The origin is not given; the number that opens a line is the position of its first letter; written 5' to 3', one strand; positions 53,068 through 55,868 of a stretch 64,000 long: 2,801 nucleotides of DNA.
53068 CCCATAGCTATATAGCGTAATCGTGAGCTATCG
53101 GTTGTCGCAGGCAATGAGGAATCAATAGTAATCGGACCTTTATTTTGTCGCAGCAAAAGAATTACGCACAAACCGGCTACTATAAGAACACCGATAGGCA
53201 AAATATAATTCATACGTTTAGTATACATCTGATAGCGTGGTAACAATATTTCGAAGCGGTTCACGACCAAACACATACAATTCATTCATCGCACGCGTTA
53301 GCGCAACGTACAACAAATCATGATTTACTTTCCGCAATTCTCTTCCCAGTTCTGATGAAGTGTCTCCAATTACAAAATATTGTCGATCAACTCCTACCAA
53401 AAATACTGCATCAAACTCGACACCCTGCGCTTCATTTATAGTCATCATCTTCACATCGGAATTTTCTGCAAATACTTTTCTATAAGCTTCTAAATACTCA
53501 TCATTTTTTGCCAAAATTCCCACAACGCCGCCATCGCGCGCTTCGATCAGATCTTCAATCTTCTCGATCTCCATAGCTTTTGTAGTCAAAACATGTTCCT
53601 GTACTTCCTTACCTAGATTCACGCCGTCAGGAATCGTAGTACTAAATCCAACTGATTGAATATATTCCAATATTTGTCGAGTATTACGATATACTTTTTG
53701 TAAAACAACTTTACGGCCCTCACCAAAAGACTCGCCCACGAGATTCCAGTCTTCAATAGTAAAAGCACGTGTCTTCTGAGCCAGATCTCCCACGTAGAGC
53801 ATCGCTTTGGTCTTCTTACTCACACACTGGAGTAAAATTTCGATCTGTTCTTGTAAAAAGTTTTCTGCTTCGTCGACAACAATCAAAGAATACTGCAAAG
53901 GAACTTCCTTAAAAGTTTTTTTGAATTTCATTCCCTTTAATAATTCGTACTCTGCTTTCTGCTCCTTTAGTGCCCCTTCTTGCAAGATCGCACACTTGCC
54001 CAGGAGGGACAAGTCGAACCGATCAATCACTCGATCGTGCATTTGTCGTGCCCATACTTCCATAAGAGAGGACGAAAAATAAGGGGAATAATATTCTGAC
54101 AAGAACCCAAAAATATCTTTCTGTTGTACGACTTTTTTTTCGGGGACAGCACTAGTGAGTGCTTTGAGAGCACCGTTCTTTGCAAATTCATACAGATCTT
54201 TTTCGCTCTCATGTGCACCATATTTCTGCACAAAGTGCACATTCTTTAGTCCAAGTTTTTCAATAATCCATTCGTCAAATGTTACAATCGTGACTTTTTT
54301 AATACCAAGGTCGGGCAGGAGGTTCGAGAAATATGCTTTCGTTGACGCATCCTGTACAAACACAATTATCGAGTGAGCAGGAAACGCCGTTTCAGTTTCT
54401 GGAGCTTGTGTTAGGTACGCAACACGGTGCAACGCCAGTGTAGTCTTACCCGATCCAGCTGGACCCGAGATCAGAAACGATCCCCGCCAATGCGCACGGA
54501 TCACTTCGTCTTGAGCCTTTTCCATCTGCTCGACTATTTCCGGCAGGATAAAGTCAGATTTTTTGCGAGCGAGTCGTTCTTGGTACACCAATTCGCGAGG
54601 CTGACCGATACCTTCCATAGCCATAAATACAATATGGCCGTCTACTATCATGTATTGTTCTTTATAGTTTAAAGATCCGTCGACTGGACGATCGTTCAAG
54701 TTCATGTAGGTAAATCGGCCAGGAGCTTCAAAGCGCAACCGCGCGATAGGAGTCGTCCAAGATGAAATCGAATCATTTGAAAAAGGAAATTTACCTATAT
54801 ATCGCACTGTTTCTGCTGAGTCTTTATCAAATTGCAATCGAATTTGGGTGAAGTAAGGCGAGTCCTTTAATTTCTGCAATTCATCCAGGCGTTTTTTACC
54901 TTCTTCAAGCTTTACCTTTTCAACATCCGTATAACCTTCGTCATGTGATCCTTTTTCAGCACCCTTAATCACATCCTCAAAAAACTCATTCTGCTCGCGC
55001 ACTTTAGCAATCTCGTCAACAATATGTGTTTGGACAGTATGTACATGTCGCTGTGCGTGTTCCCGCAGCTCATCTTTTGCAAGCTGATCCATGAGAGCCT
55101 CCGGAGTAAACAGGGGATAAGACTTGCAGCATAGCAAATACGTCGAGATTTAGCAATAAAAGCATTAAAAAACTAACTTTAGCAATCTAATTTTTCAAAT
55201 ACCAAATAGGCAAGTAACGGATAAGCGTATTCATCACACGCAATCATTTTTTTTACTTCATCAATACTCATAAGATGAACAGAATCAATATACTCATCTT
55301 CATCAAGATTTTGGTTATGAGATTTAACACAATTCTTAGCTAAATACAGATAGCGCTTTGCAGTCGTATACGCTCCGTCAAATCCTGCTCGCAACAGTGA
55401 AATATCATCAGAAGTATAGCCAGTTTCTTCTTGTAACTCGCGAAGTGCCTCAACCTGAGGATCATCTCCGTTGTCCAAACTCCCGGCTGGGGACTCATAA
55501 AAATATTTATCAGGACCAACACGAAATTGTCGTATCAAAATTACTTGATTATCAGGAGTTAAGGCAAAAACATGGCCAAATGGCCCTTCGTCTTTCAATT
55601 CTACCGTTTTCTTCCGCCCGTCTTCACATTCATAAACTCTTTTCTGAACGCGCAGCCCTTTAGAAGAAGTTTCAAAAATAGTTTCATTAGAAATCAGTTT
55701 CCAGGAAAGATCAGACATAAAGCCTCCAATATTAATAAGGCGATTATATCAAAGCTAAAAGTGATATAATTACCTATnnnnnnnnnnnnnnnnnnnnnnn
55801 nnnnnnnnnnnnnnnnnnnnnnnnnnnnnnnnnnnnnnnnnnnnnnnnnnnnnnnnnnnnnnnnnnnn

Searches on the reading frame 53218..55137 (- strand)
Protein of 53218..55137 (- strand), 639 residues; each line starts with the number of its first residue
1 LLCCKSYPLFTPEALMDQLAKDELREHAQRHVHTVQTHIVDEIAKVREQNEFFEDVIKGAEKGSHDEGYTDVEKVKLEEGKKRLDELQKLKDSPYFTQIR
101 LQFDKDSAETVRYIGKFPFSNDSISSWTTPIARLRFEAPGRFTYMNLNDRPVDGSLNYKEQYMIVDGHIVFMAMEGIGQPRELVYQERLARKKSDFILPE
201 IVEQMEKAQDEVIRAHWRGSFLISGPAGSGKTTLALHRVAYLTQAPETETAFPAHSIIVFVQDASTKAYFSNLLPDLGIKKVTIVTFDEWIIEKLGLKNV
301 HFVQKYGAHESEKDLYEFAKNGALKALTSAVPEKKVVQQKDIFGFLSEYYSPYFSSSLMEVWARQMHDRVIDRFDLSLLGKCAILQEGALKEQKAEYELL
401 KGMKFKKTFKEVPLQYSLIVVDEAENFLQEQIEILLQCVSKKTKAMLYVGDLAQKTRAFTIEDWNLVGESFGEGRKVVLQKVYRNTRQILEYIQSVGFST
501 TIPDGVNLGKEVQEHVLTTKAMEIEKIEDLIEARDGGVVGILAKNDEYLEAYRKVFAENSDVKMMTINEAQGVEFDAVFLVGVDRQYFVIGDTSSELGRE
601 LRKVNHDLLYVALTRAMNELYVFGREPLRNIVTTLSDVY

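Call 6: search_protein_families(library=pfam, proteins=[window:53218-55137:-], max_evalue=0.01)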
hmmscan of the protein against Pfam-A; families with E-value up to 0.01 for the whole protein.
window:53218-55137:- (639 aa): 18 families
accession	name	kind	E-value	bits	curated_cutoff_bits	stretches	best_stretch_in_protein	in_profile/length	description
PF13361.12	UvrD_C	-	3.3e-09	37.1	25.6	1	554-622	279-345/350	UvrD-like helicase C-terminal domain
PF13245.12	AAA_19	-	3e-08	34.4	25.1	1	215-459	8-133/134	AAA domain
PF13538.12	UvrD_C_2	-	5e-08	33.1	27.4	1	564-622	4-51/52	UvrD-like helicase C-terminal domain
PF13604.12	AAA_30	-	3.7e-07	30.5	27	0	415-456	89-129/191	AAA domain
PF13401.12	AAA_22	-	1.1e-06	29.5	27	0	218-283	5-64/130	AAA domain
PF00270.35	DEAD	-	1.8e-06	28.2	26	0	207-240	2-36/167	DEAD/DEAH box helicase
PF00580.27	UvrD-helicase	-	8.8e-06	26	23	1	206-454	2-250/271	UvrD/REP helicase N-terminal domain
PF02562.22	PhoH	-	1.3e-05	25.2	27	0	414-456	118-159/205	PhoH-like protein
PF01443.25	Viral_helicase1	-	1.9e-05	25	21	0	550-623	166-227/228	Viral superfamily 1 RNA helicase core domain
PF13087.12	AAA_12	-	2.7e-05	24.3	27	1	537-625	113-193/195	AAA domain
PF25199.1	nSTAND_NTPase5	-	0.00014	22.2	34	0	214-244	37-66/145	Novel STAND NTPase 5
PF13191.12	AAA_16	-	0.001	20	32.6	1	213-255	20-63/167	AAA ATPase domain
PF04851.21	ResIII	-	0.0012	19.2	22.5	0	210-260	20-66/164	Type III restriction enzyme, res subunit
PF13479.12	AAA_24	-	0.0015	18.8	27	0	221-237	5-21/195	AAA domain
PF09848.15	SLFN-g3_helicase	-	0.0026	17.5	24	0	221-249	4-32/354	Schlafen group 3, DNA/RNA helicase domain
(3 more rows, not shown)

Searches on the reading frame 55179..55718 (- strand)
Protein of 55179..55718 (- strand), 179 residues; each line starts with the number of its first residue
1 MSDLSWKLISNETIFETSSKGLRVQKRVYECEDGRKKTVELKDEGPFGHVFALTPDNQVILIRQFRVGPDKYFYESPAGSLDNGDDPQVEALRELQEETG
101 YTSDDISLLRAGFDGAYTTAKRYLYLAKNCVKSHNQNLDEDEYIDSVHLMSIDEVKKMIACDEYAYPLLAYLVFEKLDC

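Call 6: search_protein_families(library=pfam, proteins=[window:55179-55718:-], max_evalue=0.01)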
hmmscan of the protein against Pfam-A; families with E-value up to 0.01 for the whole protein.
window:55179-55718:- (179 aa): 1 family
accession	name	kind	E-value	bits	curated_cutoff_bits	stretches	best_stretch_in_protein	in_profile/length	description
PF00293.34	NUDIX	-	2.2e-15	57.3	21.1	1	50-162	8-127/134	NUDIX domain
